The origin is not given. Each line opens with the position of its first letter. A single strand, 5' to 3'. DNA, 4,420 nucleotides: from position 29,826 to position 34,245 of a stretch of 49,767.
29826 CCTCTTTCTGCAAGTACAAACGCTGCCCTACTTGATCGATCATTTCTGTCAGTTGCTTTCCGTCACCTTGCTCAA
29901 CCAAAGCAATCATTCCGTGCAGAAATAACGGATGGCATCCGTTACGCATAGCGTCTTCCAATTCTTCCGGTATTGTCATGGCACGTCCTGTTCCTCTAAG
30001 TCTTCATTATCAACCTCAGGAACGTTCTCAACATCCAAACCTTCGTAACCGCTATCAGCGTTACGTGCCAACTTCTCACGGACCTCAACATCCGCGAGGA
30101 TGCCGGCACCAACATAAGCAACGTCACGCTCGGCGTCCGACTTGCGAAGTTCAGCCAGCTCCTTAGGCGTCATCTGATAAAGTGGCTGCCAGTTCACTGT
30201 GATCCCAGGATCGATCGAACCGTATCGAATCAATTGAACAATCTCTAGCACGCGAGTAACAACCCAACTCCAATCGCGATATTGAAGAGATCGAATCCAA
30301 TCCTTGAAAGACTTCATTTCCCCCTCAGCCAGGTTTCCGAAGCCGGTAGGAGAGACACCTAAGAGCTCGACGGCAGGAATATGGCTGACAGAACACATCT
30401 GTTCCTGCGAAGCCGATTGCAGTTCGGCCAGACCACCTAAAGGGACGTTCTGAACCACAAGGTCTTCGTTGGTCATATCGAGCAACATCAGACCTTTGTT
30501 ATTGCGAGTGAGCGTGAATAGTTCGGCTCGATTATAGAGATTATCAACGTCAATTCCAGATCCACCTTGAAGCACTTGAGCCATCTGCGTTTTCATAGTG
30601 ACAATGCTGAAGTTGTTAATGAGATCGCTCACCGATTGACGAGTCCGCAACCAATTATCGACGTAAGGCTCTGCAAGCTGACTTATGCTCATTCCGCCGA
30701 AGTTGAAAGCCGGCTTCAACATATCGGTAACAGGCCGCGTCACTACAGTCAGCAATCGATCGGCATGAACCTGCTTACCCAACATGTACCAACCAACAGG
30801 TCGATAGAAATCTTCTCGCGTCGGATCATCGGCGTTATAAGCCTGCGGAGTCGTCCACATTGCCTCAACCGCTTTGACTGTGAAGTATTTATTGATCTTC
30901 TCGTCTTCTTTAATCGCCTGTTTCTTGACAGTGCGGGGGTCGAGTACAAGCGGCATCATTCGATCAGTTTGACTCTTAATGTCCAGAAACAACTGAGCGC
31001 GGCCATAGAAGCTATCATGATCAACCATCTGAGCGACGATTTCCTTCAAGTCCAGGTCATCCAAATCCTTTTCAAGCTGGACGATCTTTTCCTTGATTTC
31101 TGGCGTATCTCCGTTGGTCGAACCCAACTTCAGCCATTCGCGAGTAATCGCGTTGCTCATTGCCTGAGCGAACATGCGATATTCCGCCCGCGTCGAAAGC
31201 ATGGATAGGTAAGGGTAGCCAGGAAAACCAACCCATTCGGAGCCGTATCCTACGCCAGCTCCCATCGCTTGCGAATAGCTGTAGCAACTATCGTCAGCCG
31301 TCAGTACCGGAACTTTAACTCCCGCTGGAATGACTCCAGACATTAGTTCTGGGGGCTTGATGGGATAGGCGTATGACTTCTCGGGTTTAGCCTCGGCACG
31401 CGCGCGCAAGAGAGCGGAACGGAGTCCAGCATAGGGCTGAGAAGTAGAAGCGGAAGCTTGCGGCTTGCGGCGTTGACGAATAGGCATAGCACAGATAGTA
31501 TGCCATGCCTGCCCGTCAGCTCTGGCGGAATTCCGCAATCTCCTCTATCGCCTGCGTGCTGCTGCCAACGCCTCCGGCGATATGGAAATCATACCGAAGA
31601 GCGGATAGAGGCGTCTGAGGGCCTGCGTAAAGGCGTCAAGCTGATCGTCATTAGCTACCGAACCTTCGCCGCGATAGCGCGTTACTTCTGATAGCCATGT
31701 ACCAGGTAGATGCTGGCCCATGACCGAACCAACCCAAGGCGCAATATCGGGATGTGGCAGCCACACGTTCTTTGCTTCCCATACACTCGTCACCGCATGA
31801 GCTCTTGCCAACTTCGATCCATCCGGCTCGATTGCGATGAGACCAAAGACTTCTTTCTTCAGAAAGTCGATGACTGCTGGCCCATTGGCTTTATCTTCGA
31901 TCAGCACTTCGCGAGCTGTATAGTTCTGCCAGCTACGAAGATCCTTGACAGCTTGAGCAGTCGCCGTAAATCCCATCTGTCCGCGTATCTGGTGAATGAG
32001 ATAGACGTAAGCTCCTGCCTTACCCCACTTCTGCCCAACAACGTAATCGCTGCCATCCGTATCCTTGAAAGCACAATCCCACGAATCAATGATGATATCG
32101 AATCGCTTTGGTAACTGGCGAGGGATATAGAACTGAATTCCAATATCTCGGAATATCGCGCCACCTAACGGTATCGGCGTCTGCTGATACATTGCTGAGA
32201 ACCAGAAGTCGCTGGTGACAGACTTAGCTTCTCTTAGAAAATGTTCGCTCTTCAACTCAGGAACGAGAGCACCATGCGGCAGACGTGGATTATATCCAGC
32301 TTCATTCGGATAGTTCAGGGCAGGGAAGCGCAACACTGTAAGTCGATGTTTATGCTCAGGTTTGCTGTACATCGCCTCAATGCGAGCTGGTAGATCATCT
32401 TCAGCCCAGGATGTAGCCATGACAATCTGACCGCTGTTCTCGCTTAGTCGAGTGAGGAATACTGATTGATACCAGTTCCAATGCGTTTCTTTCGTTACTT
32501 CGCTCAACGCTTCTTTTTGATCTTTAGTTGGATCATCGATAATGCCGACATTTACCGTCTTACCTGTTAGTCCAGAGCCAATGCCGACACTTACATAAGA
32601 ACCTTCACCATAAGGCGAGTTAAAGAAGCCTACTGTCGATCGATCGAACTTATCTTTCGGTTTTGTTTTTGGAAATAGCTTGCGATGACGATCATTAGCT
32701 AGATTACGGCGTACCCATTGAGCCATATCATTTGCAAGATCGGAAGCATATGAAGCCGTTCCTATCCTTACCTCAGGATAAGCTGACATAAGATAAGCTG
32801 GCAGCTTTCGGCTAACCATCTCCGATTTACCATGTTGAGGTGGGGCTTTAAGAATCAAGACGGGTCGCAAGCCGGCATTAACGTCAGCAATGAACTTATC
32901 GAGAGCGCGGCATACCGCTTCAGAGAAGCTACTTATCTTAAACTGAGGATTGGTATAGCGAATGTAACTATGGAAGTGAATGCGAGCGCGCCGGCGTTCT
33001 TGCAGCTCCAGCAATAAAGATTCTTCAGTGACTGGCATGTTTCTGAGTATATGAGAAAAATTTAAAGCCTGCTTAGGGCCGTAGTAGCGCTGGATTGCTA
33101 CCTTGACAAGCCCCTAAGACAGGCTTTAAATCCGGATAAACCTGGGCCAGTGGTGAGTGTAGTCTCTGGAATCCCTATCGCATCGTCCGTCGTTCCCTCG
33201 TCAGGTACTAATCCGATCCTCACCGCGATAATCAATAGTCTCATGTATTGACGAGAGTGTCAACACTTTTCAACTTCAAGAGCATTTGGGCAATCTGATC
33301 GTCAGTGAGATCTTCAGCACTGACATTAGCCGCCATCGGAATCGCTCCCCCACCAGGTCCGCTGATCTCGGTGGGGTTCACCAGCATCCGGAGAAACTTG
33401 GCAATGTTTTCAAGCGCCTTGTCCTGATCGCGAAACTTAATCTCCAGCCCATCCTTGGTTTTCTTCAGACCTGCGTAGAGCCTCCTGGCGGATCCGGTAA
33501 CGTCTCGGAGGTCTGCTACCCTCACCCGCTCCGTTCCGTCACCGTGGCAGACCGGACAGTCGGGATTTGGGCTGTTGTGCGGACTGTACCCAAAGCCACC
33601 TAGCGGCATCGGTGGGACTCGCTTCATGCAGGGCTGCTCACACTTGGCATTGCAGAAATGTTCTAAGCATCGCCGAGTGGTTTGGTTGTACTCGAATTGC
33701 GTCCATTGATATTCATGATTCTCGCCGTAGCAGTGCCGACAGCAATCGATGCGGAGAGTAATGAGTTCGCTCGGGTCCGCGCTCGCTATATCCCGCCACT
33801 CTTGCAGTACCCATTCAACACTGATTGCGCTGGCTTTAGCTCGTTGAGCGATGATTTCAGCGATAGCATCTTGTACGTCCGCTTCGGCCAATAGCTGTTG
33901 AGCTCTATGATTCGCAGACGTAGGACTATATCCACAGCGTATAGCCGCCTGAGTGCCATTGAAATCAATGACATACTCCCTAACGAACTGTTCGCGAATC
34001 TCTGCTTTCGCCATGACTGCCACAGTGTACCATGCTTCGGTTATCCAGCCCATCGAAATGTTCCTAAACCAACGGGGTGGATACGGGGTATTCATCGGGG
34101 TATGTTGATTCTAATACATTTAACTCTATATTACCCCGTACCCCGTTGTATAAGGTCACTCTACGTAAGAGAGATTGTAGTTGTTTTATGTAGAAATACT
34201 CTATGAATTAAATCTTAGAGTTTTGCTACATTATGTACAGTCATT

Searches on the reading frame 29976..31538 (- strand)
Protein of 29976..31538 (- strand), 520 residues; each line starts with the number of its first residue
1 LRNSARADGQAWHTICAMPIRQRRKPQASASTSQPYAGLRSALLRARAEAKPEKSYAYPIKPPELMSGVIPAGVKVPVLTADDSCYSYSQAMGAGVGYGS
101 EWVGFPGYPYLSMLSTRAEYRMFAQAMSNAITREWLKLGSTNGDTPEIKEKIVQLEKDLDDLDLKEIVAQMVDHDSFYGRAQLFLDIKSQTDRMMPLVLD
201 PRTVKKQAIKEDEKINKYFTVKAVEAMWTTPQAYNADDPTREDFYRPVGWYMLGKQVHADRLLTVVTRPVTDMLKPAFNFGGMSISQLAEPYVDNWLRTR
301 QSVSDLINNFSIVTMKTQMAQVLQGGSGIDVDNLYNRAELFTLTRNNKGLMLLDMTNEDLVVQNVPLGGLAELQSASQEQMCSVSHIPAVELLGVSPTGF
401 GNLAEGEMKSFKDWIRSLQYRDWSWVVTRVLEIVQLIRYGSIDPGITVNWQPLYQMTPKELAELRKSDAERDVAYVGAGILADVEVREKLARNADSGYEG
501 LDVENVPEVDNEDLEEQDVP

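Call 74: search_protein_families(library=pfam, proteins=[window:29976-31538:-], max_evalue=0.001)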
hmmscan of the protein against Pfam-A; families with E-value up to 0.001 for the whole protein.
window:29976-31538:- (520 aa): 1 family
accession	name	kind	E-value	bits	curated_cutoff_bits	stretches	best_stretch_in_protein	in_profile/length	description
PF06381.16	Phage_portal_3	-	3.8e-59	200.6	33.8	1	109-472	2-355/357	Phage portal protein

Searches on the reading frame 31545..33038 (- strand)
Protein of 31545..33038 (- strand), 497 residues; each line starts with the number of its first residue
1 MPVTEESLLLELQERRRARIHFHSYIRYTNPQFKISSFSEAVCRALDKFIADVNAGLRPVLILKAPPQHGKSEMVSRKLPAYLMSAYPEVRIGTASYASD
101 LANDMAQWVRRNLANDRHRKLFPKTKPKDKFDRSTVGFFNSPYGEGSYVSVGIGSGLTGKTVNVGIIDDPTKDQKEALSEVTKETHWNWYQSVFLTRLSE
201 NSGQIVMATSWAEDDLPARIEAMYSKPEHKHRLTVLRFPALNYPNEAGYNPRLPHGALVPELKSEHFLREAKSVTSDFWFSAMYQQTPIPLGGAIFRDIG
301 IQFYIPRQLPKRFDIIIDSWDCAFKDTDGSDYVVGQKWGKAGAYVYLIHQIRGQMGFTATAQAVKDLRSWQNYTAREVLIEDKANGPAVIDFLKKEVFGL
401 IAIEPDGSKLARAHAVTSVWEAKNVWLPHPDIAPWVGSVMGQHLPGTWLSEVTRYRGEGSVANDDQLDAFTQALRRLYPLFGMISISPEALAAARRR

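Call 74: search_protein_families(library=pfam, proteins=[window:31545-33038:-], max_evalue=0.001)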
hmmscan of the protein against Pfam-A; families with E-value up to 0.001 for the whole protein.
window:31545-33038:- (497 aa): 2 families
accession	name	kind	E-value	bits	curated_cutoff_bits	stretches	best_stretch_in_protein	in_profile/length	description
PF17289.8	Terminase_6C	-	7.1e-13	49.3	22.6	1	319-474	2-152/155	Terminase RNaseH-like domain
PF03237.21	Terminase_6N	-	4e-09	36.9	22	1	64-224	3-162/215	Terminase large subunit, T4likevirus-type, N-terminal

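Call 94: search_dna_similar(query=window:31545-33038:-, collection=phages, mode=protein, max_rows=12)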
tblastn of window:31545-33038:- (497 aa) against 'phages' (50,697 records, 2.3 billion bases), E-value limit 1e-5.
Records with a match: 2401; places in all: 2429; records where one place covers at least 80% of the query: 698.
Best place of each record, by identity: <60% 2401.
By first word of the organism name: Mycobacterium 493; Klebsiella 436; Escherichia 296; Microbacterium 273; Gordonia 167; Acinetobacter 48; Caulobacter 41; Brucella 41; Bacteriophage 40; Lactococcus 40; and 92 more.
By host as written in the record: Mycobacterium smegmatis mc2 155 345; Klebsiella pneumoniae 190; - 171; Gordonia terrae 3612 129; Microbacterium foliorum NRRL B-24224 SEA 111; Microbacterium foliorum NRRL B-24224 104; Mycobacterium smegmatis mc#155 83; Escherichia coli 69; and 473 more.
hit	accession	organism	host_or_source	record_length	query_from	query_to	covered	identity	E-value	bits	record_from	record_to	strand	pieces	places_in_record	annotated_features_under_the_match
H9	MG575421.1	Proteus phage vB_PmiP_RS51pmB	Proteus mirabilis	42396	21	486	94%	48.5%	9e-131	424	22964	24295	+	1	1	large subunit terminase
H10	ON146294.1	Stenotrophomonas phage B2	Stenotrophomonas sp.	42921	21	478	92%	47.0%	4e-125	407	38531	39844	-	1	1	large subunit terminase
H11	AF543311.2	Burkholderia phage Bcep781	-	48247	21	485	94%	43.2%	2e-98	331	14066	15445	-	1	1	Bcep781-18: gp18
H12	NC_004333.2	Burkholderia phage Bcep781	Burkholderia cepacia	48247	21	485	94%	43.2%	2e-98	331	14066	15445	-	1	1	Bcep781-18: terminase large subunit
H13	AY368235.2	Burkholderia phage Bcep43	-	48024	21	485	94%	43.2%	2e-98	330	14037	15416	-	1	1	Bcep43-18: gp18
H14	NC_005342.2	Burkholderia phage Bcep43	Burkholderia cepacia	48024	21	485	94%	43.2%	2e-98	330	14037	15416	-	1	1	Bcep43-18: terminase large subunit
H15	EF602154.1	Burkholderia phage BcepNY3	Burkholderia cenocepacia HI2424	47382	21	485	94%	43.2%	4e-98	330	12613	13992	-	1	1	TerL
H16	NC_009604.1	Burkholderia phage BcepNY3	Burkholderia cenocepacia HI2424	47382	21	485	94%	43.2%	4e-98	330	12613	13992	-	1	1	terminase large subunit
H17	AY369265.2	Burkholderia phage Bcep1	-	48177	21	485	94%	43.2%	1e-97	328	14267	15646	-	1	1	Bcep1-19: gp19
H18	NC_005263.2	Burkholderia phage Bcep1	Burkholderia cenocepacia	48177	21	485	94%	43.2%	1e-97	328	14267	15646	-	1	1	Bcep1-19: terminase large subunit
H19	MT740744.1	Ralstonia phage Jenny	Ralstonia pseudosolanacearum I-33 ...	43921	31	496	94%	42.6%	2e-100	337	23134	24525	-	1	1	terminase large subunit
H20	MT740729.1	Ralstonia phage Bakoly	Ralstonia pseudosolanacearum I-33 ...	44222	31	496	94%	42.6%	2e-100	337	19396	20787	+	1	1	terminase large subunit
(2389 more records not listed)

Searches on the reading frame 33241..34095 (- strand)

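Call 75: search_protein_families(library=pfam, proteins=[window:33241-34095:-], max_evalue=0.001)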
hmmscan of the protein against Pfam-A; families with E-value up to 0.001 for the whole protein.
window:33241-34095:- (284 aa): 1 family
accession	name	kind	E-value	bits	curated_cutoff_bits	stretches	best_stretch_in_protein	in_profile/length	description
PF03592.21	Terminase_2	-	1.2e-28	100.9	26.1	1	35-237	6-130/141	Terminase small subunit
